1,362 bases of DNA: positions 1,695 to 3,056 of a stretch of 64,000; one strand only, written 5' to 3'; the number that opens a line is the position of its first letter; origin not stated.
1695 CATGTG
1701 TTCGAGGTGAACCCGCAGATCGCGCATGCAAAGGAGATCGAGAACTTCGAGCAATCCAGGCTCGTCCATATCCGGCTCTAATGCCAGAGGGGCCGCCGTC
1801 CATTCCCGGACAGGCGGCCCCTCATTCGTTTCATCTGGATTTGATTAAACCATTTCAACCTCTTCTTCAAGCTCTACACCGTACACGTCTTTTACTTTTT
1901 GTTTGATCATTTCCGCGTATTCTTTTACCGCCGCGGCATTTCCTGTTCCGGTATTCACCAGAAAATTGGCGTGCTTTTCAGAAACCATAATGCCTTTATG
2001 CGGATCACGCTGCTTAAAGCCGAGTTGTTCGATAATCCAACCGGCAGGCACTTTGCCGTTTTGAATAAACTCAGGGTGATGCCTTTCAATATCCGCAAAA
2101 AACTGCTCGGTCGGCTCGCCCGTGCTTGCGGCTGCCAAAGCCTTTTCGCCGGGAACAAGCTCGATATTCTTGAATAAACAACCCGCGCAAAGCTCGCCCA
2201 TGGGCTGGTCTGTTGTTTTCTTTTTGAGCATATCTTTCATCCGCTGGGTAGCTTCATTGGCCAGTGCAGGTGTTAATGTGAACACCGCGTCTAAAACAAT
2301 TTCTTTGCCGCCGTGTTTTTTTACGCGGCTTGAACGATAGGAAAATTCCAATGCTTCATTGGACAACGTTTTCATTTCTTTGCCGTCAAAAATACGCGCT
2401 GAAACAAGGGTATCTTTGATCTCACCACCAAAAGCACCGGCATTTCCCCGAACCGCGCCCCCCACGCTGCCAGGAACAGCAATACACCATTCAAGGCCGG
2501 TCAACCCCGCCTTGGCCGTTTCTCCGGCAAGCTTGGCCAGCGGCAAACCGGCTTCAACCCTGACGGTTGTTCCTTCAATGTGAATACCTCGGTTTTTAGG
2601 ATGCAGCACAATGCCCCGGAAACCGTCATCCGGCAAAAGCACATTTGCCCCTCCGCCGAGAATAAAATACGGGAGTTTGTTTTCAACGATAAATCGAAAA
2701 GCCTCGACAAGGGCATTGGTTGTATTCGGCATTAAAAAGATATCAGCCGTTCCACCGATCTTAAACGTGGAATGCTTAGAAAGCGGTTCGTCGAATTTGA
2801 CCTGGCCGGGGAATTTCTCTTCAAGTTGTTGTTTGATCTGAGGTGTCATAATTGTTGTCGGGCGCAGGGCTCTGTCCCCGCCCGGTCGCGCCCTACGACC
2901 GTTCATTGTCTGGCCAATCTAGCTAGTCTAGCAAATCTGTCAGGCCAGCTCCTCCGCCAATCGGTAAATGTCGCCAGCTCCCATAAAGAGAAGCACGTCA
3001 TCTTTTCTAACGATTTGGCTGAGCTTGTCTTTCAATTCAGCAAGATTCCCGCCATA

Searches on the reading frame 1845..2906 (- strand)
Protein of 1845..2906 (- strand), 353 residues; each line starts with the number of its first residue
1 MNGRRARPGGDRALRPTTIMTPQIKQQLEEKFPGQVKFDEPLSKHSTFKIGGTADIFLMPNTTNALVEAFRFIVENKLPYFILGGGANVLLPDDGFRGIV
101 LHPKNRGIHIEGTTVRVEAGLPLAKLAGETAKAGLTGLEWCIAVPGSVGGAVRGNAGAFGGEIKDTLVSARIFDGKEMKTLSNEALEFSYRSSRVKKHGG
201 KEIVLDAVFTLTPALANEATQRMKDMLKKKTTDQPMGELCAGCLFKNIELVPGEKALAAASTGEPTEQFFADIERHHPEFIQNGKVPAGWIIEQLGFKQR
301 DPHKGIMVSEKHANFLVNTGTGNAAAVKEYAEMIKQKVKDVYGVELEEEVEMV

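Call 79: search_protein_families(library=ncbifam, max_evalue=1e-8, proteins=[window:1845-2906:-])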
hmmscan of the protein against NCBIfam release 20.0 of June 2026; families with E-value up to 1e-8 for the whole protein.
window:1845-2906:- (353 aa): 7 families
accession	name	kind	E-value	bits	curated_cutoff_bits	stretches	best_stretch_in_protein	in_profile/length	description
NF010480.0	PRK13905.1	equivalog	1.3e-76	257.4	259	1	25-353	6-298/303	UDP-N-acetylmuramate dehydrogenase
TIGR00179.1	murB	equivalog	1.5e-57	195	144.5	1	42-353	1-289/290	UDP-N-acetylmuramate dehydrogenase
NF010478.0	PRK13903.1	equivalog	3.6e-49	167.6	231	2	33-214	12-196/362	UDP-N-acetylmuramate dehydrogenase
NF000755.0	PRK00046.1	equivalog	1.8e-42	145.2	277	2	36-214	4-189/343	UDP-N-acetylmuramate dehydrogenase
NF011245.0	PRK14651.1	equivalog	1.6e-34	119.4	224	1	41-249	8-203/273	UDP-N-acetylmuramate dehydrogenase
NF010479.0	PRK13904.1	equivalog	8.6e-32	110.6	273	2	42-247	8-188/258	UDP-N-acetylmuramate dehydrogenase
NF011242.0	PRK14648.1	equivalog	1.6e-24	86.8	426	1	40-175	16-157/354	UDP-N-acetylmuramate dehydrogenase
